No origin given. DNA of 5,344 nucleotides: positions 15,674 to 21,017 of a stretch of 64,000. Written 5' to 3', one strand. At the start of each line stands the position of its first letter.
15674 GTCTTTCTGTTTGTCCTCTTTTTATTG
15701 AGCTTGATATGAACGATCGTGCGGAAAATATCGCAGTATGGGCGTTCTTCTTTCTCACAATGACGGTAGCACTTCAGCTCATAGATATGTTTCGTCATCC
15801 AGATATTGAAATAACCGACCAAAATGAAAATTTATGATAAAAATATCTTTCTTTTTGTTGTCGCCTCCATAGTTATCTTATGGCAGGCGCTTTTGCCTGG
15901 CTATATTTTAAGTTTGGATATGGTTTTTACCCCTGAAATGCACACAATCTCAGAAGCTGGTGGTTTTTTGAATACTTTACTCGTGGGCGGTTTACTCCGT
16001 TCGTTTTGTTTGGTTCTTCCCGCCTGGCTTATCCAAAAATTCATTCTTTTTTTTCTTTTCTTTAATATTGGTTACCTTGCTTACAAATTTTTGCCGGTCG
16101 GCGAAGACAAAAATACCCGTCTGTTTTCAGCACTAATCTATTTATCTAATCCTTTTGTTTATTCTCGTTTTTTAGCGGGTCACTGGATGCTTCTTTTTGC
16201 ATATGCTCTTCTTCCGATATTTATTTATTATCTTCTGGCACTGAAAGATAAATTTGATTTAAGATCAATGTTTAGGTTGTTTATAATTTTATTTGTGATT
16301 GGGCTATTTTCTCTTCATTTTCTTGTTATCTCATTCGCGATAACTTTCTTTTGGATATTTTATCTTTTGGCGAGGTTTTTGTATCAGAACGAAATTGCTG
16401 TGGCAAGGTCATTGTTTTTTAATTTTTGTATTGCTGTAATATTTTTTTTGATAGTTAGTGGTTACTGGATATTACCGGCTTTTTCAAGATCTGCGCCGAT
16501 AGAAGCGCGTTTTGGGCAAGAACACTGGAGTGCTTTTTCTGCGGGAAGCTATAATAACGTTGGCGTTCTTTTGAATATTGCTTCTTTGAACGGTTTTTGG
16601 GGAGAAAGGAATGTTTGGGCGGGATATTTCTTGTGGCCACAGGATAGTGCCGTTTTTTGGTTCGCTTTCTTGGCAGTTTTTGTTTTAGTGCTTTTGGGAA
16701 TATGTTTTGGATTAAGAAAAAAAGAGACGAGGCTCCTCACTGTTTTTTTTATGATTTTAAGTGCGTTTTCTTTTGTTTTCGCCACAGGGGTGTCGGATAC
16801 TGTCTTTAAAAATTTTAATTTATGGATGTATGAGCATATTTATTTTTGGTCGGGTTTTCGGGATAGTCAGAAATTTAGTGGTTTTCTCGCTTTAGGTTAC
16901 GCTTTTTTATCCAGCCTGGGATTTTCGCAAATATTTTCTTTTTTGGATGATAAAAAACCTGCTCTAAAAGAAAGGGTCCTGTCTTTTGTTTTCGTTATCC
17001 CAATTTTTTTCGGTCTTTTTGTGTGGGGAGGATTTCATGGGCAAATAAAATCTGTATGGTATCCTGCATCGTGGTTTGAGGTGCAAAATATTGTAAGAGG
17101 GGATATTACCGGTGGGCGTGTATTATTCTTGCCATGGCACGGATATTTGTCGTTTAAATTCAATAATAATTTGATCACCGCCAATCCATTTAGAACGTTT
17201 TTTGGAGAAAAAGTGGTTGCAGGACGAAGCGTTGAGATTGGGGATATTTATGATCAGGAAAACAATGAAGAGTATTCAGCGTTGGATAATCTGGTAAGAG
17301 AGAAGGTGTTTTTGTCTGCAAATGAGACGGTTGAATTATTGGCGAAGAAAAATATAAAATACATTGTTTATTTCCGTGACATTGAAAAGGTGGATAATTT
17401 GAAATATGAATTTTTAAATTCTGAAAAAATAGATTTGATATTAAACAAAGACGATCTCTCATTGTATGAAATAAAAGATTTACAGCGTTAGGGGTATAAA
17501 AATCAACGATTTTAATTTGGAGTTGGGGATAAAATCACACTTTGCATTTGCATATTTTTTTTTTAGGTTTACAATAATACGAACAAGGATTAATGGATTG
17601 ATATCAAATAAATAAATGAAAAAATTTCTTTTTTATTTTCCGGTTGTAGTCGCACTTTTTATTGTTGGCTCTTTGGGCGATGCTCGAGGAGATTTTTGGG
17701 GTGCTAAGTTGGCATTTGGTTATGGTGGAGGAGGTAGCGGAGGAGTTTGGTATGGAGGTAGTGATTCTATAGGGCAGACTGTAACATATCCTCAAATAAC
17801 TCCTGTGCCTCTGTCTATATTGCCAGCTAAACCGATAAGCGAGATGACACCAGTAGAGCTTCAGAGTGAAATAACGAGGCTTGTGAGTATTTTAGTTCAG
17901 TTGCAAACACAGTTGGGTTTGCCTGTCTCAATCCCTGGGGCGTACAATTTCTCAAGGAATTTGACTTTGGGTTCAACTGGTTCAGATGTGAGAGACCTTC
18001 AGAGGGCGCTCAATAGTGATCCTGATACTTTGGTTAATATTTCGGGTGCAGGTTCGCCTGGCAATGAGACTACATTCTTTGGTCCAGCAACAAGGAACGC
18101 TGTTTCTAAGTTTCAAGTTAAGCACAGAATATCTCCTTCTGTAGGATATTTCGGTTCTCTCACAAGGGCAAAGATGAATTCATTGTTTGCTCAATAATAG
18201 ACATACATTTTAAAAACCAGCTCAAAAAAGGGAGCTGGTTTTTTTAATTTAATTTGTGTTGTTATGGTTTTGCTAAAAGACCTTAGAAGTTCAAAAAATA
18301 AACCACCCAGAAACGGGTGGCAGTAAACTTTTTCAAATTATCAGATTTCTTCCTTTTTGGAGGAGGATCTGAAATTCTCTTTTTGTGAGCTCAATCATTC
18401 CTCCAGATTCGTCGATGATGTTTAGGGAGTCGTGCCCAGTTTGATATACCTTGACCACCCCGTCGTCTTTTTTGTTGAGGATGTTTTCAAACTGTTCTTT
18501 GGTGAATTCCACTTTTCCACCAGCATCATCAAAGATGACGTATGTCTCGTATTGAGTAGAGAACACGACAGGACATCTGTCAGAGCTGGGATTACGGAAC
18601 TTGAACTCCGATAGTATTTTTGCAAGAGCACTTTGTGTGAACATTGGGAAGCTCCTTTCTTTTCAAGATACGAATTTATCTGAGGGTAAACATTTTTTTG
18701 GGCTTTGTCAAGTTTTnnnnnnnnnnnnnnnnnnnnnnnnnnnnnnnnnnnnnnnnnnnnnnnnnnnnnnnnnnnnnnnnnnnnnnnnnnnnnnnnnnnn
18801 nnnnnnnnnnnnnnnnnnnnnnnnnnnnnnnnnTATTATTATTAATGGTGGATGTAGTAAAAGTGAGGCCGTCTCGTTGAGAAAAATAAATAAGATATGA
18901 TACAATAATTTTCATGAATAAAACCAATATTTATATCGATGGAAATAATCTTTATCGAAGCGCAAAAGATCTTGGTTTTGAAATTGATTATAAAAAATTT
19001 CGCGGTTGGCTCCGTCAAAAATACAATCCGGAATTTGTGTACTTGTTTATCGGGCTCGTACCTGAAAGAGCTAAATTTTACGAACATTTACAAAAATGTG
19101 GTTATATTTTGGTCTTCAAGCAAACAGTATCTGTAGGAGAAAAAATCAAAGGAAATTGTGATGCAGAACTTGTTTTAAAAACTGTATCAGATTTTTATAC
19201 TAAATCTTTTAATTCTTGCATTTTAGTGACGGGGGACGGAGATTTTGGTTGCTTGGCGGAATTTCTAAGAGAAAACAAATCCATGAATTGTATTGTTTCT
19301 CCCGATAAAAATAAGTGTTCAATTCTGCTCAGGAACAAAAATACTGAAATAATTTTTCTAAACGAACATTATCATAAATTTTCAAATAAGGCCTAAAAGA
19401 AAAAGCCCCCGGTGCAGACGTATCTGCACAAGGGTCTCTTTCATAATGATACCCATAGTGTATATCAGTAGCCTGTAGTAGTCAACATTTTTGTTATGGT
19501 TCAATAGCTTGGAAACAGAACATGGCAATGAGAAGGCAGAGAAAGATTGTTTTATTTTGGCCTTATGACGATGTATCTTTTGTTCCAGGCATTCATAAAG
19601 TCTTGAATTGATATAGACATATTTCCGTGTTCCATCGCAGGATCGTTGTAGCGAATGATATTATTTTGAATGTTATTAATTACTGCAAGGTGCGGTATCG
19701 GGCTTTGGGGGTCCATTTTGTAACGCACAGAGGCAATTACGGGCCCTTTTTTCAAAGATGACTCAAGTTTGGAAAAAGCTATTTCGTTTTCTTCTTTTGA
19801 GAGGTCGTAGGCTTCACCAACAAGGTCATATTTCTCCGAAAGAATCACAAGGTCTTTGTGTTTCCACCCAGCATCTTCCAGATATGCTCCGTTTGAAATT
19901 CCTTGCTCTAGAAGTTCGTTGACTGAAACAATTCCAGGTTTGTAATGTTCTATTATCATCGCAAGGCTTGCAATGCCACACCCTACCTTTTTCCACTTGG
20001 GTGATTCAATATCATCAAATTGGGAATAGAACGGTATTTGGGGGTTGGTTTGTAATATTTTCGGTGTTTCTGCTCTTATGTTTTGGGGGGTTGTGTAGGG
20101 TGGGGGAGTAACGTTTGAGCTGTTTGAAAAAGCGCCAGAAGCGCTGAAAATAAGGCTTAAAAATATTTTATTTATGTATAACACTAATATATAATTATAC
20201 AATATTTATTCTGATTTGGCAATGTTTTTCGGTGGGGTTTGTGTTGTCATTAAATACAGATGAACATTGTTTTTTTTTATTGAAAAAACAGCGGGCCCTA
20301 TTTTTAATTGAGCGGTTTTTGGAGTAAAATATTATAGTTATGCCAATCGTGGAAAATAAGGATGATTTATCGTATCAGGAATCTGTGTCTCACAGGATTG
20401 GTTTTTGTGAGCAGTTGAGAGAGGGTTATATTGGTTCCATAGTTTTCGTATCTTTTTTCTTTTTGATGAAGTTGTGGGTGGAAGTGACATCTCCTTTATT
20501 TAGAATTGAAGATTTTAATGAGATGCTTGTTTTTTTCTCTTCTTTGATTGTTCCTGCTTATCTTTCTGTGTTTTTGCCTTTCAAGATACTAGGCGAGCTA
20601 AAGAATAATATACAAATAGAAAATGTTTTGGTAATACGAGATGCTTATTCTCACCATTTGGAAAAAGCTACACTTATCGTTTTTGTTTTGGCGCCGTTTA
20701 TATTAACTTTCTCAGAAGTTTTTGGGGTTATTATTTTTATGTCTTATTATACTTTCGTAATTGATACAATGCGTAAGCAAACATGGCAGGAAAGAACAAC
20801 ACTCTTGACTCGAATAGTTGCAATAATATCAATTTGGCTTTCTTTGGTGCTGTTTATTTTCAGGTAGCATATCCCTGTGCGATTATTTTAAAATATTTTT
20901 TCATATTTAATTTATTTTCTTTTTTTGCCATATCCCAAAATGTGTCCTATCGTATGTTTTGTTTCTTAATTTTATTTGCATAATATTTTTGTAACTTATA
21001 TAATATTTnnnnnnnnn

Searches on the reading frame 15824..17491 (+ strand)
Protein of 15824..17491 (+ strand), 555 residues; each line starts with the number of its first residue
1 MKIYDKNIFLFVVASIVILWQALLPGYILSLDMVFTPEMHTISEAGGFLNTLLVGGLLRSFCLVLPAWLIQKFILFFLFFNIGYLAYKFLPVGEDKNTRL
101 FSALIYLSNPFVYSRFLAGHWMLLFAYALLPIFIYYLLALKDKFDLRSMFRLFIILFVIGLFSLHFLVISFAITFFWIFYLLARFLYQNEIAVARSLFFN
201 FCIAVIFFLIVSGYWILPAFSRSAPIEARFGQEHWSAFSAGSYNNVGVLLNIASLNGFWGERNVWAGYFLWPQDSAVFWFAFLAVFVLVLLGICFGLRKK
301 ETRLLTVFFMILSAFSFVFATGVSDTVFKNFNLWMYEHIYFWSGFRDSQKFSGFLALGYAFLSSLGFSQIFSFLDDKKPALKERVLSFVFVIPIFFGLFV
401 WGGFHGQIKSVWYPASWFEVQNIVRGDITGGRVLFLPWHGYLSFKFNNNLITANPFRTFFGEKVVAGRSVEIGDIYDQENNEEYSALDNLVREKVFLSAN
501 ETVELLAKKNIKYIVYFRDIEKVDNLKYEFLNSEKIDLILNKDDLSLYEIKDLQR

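Call 21: search_protein_families(library=pfam, proteins=[window:15824-17491:+], max_evalue=0.001)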
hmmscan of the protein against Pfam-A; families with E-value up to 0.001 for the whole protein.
window:15824-17491:+ (555 aa): 1 family
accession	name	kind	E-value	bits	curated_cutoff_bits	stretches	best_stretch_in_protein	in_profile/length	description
PF20176.3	DUF6541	-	0.00013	20.8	29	1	121-326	237-417/646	Family of unknown function (DUF6541)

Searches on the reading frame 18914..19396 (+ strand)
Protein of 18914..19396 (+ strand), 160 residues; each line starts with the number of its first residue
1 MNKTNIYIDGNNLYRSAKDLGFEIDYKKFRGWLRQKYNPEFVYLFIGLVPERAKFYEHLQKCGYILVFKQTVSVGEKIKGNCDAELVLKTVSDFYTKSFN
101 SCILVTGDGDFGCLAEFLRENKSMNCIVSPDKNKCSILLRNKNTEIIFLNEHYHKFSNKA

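Call 14: search_protein_families(library=pfam, proteins=[window:18914-19396:+], max_evalue=0.01)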
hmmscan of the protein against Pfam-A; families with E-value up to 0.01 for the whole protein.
window:18914-19396:+ (160 aa): 1 family
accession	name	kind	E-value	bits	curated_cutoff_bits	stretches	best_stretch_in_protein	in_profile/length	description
PF01936.24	NYN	-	5.2e-16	59.9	24.2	1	3-148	1-143/145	NYN domain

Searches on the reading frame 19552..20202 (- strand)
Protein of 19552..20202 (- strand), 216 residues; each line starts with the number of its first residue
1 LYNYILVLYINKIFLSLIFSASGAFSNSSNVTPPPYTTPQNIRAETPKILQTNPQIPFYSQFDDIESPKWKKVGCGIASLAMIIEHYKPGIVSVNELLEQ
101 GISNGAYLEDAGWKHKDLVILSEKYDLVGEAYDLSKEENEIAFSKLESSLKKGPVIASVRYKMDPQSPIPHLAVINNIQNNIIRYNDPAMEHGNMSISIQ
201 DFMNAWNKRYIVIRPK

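Call 14: search_protein_families(library=pfam, proteins=[window:19552-20202:-], max_evalue=0.01)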
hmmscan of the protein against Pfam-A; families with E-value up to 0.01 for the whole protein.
window:19552-20202:- (216 aa): 2 families
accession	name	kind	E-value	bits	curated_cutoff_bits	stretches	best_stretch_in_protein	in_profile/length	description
PF13529.12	Peptidase_C39_2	-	1.3e-09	39.2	24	1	55-189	2-143/143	Peptidase_C39 like family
PF03412.21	Peptidase_C39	-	1.1e-08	35.5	22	1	74-215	12-130/133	Peptidase C39 family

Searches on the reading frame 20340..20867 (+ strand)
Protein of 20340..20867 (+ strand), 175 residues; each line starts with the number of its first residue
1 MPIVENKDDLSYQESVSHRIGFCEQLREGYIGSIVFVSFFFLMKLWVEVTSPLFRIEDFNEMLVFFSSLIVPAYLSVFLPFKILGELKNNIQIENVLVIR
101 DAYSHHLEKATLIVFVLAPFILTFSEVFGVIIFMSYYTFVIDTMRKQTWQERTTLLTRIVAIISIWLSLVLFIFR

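Call 14: search_protein_families(library=pfam, proteins=[window:20340-20867:+], max_evalue=0.01)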
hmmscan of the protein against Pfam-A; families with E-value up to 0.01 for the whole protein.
window:20340-20867:+ (175 aa): 0 families

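Call 37: find_homologous_proteins(query=window:20340-20867:+, max_evalue=0.001)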
Query window:20340-20867:+ (175 aa): 1 proteins with E <= 0.001 among 79 candidates.
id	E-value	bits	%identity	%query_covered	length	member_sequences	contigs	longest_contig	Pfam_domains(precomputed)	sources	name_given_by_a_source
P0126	1.3e-105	369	100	100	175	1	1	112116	-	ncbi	-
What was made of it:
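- Tried and rejected: The 175-aa neighbour of copy 1 has no homolog at all (call 37).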
